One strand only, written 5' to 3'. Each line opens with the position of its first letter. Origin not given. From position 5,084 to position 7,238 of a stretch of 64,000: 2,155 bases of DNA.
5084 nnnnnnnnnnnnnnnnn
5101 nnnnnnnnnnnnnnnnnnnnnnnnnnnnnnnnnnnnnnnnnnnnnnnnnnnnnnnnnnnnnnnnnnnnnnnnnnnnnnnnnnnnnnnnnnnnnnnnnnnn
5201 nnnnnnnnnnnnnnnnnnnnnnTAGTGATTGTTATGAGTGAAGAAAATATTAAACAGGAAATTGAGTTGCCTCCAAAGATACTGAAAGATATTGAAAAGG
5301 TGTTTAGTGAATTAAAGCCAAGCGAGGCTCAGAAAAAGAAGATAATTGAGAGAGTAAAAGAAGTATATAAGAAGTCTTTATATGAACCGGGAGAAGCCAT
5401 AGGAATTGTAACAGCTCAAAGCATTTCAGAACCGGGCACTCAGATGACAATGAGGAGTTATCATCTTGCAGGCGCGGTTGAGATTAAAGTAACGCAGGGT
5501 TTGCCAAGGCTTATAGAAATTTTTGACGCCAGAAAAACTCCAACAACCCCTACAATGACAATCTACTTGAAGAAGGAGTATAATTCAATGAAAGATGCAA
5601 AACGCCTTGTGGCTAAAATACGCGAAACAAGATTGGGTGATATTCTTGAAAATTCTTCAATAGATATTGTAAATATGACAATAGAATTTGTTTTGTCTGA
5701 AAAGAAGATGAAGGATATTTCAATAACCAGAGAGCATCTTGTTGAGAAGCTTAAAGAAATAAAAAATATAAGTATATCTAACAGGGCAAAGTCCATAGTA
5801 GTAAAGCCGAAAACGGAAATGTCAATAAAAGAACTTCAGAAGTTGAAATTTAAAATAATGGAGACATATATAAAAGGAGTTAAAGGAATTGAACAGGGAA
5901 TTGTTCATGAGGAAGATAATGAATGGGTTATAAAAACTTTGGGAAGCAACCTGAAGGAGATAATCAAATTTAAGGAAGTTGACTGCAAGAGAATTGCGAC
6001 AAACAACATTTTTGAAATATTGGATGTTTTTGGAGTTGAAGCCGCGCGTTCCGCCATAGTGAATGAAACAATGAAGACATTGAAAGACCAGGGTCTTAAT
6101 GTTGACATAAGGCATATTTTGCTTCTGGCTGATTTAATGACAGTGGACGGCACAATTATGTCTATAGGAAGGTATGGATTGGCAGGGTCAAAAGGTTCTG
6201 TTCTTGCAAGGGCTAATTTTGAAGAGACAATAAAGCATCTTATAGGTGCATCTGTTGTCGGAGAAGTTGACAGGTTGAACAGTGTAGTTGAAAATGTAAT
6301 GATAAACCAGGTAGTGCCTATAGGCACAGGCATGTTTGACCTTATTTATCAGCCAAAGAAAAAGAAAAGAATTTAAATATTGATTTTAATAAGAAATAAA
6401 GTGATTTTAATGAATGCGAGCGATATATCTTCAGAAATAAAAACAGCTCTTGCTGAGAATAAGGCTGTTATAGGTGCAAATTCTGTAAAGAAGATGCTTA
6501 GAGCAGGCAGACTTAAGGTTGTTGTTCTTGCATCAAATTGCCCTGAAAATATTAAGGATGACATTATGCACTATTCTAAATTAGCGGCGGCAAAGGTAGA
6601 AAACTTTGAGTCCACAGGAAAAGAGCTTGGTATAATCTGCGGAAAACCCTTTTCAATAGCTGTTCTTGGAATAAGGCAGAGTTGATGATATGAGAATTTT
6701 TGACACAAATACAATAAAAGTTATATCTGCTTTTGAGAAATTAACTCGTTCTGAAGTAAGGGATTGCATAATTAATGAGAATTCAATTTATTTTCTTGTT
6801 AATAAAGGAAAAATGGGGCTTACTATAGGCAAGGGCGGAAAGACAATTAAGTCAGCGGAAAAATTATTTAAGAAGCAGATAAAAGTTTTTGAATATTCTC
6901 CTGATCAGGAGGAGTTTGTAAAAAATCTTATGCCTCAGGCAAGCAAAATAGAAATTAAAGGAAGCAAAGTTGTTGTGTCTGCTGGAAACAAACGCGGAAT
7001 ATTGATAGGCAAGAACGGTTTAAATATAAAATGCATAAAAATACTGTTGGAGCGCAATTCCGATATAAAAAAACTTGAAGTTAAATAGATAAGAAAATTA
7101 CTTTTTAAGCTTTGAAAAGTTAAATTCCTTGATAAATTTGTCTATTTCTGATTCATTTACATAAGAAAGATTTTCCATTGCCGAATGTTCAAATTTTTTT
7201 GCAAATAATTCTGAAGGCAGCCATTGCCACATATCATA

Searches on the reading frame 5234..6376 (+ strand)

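Call 37: search_protein_families(library=pfam, proteins=[window:5234-6376:+], max_evalue=0.0001)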
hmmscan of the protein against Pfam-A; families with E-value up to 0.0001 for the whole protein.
window:5234-6376:+ (380 aa): 1 family
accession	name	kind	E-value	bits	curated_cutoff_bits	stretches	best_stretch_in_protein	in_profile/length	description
PF04998.22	RNA_pol_Rpb1_5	-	7.5e-48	163.7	28.5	1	48-320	66-263/267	RNA polymerase Rpb1, domain 5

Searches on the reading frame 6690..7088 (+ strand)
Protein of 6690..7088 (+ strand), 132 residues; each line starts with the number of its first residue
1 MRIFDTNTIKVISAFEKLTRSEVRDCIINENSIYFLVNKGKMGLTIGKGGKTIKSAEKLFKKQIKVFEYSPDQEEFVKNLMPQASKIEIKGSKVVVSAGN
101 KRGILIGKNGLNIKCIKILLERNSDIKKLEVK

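Call 37: search_protein_families(library=pfam, proteins=[window:6690-7088:+], max_evalue=0.0001)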
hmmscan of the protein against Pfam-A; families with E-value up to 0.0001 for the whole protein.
window:6690-7088:+ (132 aa): 4 families
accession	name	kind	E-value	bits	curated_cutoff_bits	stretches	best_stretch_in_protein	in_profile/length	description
PF07650.23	KH_2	-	1.3e-14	54.2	22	1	13-70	5-64/78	KH domain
PF13184.12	KH_5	-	8.1e-09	35.9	27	1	30-89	2-67/69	NusA-like KH domain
PF13083.13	KH_KhpA-B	-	2e-08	34.5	32.1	0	29-55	27-53/73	KhpA/KhpB, KH domain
PF00013.35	KH_1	-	9.2e-07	29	21.5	1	33-93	2-54/66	KH domain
